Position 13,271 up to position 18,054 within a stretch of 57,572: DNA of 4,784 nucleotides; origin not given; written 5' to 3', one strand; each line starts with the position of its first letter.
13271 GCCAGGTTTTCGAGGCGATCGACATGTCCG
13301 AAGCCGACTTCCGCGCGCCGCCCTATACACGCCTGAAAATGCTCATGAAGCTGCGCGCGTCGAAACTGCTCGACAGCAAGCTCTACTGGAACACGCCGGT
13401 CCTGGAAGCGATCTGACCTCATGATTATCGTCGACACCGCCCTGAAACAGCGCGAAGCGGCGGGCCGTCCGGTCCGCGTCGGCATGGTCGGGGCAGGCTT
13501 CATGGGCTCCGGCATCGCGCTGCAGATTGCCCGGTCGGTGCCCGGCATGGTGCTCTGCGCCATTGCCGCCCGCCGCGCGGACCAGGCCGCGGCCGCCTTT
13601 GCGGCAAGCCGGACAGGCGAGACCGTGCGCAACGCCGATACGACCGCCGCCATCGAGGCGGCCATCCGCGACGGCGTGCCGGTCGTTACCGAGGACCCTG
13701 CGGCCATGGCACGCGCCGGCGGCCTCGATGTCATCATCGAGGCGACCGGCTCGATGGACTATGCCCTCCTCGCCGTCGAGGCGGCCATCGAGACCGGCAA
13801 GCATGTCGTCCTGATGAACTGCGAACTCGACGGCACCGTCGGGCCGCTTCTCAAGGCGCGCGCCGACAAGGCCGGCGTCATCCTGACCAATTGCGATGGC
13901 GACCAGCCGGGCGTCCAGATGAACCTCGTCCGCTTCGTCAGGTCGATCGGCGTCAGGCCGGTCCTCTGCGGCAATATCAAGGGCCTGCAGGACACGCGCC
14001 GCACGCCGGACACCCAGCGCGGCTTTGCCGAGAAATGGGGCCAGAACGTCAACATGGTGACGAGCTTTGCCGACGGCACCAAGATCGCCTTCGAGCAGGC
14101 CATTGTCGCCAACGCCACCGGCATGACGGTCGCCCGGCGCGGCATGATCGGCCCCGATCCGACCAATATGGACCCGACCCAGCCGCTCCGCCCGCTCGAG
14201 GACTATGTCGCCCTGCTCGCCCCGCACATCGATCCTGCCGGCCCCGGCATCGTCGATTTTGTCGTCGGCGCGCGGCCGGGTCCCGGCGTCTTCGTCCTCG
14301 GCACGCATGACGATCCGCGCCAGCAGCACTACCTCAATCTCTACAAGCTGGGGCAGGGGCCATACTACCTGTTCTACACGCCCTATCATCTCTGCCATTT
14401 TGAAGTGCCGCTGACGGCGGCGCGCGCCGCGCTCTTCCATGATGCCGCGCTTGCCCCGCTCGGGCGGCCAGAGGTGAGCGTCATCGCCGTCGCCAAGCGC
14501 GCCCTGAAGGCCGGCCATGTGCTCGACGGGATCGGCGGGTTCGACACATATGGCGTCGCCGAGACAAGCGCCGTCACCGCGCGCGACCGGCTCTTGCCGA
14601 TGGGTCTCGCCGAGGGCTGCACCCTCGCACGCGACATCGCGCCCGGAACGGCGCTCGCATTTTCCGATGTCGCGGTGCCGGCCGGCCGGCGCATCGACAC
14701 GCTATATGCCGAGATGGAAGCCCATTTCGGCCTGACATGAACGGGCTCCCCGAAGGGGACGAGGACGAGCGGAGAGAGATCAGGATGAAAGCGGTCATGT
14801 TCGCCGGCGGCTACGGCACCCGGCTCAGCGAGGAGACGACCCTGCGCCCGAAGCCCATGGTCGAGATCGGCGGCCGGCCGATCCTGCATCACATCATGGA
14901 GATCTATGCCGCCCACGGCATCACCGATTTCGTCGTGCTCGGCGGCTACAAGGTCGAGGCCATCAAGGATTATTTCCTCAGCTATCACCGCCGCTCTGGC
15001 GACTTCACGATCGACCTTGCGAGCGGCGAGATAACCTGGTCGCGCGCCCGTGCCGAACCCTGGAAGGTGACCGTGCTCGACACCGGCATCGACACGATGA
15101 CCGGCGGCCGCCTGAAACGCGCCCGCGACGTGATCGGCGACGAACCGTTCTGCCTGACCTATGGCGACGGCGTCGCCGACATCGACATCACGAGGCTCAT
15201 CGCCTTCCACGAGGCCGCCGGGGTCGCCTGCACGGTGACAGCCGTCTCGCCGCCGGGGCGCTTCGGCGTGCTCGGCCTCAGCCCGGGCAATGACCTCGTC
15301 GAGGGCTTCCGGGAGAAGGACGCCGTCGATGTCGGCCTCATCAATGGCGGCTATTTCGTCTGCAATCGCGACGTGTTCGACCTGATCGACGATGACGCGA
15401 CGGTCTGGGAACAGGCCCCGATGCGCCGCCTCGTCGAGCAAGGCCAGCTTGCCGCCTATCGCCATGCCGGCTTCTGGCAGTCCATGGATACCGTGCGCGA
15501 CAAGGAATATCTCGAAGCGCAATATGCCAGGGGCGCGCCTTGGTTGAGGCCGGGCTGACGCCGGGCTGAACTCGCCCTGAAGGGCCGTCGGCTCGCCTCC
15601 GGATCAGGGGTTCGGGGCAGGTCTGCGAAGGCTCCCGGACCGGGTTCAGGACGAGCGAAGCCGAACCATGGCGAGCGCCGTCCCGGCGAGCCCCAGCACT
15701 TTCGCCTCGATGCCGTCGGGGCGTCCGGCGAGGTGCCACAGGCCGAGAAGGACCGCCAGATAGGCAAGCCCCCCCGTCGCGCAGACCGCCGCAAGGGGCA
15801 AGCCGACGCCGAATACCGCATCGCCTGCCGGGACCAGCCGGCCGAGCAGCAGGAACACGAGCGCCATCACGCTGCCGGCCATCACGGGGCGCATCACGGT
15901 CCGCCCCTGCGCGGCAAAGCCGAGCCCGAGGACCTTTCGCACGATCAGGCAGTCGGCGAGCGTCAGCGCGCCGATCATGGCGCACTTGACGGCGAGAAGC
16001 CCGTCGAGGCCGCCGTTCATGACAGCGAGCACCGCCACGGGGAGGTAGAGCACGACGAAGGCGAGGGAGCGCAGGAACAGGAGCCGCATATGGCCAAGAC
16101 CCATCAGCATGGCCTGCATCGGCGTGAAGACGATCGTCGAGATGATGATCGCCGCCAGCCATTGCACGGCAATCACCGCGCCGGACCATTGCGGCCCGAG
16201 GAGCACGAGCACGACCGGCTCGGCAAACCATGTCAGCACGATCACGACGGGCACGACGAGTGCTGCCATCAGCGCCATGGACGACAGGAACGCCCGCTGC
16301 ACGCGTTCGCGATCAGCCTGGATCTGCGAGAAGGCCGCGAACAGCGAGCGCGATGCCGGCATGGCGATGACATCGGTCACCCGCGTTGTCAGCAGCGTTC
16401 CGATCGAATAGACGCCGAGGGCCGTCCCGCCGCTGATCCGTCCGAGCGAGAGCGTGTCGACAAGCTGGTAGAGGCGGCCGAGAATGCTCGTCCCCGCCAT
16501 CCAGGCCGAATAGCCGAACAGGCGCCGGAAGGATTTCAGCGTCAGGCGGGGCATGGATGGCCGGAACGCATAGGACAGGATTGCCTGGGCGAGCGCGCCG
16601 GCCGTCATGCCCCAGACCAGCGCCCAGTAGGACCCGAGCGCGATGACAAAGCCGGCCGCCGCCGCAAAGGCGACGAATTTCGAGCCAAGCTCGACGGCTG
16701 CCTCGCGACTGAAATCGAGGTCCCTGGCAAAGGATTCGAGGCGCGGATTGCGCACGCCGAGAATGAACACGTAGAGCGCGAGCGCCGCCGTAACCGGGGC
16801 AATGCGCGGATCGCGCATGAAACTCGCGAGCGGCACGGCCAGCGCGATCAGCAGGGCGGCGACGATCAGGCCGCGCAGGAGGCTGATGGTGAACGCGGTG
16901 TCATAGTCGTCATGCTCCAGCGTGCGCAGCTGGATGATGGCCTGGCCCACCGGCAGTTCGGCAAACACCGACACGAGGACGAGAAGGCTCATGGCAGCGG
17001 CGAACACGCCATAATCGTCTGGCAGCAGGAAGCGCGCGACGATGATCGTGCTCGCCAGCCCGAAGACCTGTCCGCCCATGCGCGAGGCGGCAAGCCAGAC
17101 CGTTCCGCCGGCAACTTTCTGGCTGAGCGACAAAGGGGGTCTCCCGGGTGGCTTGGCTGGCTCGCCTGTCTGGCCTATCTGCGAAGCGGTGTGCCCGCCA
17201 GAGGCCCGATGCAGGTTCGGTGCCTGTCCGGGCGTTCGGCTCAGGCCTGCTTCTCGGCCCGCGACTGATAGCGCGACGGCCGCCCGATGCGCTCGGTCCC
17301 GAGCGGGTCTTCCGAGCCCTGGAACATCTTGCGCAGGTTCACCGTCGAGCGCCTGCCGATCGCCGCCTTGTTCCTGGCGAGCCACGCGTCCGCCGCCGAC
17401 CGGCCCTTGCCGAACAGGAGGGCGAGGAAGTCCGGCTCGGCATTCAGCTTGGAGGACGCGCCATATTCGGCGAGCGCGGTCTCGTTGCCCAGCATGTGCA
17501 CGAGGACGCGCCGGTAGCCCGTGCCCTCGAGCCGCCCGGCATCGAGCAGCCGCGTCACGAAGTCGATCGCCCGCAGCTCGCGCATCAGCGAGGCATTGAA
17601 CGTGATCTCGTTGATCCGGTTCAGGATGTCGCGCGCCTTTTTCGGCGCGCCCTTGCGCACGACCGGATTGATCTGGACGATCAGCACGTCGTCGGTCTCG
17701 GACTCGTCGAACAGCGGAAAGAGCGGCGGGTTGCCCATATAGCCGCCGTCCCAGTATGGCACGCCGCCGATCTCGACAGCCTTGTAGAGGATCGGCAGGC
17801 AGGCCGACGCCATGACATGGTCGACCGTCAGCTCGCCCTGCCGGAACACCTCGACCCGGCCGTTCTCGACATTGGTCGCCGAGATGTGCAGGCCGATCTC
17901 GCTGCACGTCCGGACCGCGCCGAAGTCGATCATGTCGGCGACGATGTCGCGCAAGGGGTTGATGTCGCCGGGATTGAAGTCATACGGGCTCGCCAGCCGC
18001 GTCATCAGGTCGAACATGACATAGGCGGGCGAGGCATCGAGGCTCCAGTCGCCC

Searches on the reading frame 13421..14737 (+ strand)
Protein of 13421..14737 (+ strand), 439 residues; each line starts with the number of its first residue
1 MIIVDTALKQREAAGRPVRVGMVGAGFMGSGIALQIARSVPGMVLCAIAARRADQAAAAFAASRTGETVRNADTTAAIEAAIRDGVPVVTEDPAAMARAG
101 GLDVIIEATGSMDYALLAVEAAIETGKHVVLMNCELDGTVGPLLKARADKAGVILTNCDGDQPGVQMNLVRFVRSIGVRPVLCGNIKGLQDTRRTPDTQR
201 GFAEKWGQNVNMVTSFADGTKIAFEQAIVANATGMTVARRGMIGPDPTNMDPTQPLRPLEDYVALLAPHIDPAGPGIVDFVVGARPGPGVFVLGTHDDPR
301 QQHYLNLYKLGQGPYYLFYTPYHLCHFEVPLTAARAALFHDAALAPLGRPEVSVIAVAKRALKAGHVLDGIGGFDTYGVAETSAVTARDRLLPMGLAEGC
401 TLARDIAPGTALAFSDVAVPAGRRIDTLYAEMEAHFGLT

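Call 18: search_protein_families(library=pfam, proteins=[window:13421-14737:+], max_evalue=0.01)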
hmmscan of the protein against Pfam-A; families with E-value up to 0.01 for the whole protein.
window:13421-14737:+ (439 aa): 6 families
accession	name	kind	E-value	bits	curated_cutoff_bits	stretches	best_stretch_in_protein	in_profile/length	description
PF21135.2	DRL_cat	-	8e-56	189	27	1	160-329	1-164/164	Oxidoreductase DRL, catalytic domain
PF03447.22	NAD_binding_3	-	2.3e-06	28.8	24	1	24-135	1-91/116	Homoserine dehydrogenase, NAD binding domain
PF08666.17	SAF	-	5.4e-06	27.3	21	1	356-417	4-62/63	SAF domain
PF03435.24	Sacchrp_dh_NADP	-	0.00011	22.9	25.1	1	20-130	1-96/129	Saccharopine dehydrogenase NADP binding domain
PF02737.24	3HCDH_N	-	0.00018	21.9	22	1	20-108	2-85/180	3-hydroxyacyl-CoA dehydrogenase, NAD binding domain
PF01408.29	GFO_IDH_MocA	-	0.0013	19.9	24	1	18-130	1-90/120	Oxidoreductase family, NAD-binding Rossmann fold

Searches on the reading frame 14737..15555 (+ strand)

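Call 18: search_protein_families(library=pfam, proteins=[window:14737-15555:+], max_evalue=0.01)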
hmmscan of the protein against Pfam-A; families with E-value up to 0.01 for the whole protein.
window:14737-15555:+ (273 aa): 2 families
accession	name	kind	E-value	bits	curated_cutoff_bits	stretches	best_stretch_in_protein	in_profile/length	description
PF00483.29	NTP_transferase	-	3.1e-16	60.1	21.2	1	18-238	1-215/245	Nucleotidyl transferase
PF12804.13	NTP_transf_3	-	4.1e-06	27.5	27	1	19-77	1-52/160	MobA-like NTP transferase domain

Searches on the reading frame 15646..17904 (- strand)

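Call 18: search_protein_families(library=pfam, proteins=[window:15646-17904:-], max_evalue=0.01)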
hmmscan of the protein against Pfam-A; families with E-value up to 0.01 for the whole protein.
window:15646-17904:- (752 aa): 2 families
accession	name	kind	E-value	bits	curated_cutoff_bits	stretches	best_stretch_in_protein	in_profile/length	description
PF13440.11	Polysacc_synt_3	-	4e-60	204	23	1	288-577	1-292/293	Polysaccharide biosynthesis protein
PF01943.22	Polysacc_synt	-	1.2e-28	100.7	28.2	1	267-529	4-274/274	Polysaccharide biosynthesis protein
